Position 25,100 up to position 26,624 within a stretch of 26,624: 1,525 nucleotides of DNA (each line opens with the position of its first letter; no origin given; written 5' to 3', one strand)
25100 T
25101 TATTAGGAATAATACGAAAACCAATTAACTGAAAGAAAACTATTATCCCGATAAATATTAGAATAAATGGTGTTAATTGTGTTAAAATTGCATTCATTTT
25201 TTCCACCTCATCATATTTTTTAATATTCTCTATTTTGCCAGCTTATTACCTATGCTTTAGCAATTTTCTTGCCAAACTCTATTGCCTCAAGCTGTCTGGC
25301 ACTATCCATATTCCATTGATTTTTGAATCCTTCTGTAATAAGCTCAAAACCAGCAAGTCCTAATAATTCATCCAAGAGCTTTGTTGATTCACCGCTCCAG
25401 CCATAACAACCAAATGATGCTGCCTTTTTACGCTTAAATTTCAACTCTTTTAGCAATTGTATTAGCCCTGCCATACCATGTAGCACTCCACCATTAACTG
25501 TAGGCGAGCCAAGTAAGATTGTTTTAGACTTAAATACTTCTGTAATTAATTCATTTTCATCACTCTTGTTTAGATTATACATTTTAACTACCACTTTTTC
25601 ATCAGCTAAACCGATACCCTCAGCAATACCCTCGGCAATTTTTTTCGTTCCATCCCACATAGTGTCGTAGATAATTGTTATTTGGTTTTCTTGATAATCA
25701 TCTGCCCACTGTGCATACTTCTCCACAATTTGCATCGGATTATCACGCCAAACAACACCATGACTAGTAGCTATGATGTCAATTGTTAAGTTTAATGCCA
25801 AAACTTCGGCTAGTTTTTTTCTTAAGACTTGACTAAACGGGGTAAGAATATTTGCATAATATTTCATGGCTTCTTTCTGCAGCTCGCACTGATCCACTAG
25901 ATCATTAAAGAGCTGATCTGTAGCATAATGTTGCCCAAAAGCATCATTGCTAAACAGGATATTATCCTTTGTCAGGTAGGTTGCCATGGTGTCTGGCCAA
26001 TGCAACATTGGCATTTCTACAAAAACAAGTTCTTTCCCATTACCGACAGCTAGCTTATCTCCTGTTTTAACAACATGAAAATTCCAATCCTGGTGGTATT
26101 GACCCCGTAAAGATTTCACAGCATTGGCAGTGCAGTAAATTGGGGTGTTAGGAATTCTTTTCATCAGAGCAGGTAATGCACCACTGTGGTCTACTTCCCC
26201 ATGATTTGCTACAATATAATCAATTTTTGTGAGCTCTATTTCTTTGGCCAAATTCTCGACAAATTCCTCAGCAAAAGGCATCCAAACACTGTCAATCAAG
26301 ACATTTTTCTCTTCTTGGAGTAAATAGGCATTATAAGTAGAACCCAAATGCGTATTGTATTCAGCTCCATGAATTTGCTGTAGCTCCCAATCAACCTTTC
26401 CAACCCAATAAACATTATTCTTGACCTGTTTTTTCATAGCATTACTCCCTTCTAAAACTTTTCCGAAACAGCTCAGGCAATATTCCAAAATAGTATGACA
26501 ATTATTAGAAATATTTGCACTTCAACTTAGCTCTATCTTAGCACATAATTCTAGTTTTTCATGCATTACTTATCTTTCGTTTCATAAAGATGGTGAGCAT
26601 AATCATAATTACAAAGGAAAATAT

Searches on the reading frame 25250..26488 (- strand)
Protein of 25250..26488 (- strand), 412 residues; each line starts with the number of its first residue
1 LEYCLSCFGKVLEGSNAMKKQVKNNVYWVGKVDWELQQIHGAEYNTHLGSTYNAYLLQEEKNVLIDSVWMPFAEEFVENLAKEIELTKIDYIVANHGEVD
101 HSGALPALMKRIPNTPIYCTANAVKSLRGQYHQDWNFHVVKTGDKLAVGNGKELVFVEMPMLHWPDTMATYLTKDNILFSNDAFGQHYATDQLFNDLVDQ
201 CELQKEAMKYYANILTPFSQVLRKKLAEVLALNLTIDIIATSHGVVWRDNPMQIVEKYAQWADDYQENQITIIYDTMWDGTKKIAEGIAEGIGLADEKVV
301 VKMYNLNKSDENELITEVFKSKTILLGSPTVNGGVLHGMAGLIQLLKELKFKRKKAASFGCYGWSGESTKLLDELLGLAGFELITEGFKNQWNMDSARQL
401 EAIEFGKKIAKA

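Call 4: search_protein_families(library=pfam, proteins=[window:25250-26488:-], max_evalue=0.01)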
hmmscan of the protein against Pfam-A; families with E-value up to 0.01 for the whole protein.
window:25250-26488:- (412 aa): 5 families
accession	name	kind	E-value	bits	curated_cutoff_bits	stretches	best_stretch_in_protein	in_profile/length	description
PF19583.5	ODP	-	1e-19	71.6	27.2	1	53-244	4-194/194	ODP family beta lactamase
PF00753.33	Lactamase_B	-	2.1e-13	51.1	22.7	1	53-187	7-154/196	Metallo-beta-lactamase superfamily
PF00258.30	Flavodoxin_1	-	3.3e-12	47.2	25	1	272-404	1-141/143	Flavodoxin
PF12706.13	Lactamase_B_2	-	1.4e-08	35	27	1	62-165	2-116/200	Beta-lactamase superfamily domain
PF16661.11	Lactamase_B_6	-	0.0045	16.8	27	0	59-122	5-74/193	Metallo-beta-lactamase superfamily domain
